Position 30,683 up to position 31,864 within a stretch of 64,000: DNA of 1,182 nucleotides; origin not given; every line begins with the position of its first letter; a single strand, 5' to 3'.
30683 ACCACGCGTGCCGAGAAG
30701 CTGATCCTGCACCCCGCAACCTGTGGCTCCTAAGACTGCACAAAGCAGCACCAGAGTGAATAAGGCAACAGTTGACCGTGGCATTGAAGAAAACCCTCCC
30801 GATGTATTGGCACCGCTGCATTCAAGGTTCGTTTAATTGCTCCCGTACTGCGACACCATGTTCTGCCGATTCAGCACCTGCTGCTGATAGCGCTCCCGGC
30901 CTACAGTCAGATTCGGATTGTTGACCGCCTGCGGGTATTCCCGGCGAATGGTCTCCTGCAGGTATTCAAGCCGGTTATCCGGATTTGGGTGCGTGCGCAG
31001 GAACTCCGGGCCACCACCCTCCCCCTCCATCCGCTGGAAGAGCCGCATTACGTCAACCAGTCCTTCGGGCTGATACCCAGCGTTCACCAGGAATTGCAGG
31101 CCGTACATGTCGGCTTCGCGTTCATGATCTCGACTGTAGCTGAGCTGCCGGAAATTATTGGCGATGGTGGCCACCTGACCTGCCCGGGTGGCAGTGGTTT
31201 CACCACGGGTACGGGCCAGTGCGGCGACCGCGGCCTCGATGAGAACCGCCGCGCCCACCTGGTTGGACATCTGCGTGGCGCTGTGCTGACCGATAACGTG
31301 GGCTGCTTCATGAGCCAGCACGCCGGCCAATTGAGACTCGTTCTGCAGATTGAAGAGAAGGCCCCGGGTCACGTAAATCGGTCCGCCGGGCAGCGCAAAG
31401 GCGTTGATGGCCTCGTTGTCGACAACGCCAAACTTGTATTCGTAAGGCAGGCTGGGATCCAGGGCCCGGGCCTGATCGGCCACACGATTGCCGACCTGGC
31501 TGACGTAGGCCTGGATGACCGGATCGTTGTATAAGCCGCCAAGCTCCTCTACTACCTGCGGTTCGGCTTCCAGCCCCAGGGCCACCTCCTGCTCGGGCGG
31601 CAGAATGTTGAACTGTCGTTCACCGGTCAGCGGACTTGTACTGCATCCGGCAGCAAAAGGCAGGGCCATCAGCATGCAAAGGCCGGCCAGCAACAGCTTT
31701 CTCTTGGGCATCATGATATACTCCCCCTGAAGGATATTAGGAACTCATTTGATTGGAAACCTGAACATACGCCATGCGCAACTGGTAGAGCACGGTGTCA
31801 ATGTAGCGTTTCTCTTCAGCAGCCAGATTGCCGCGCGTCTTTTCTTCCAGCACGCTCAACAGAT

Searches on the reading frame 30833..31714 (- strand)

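Call 21: search_protein_families(library=pfam, proteins=[window:30833-31714:-], max_evalue=0.00001)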
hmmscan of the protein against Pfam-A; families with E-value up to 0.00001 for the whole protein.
window:30833-31714:- (293 aa): 1 family
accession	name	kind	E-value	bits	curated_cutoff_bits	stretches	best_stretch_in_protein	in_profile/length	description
PF01435.24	Peptidase_M48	-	4.7e-35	121.5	20.3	1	68-255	4-185/186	Peptidase family M48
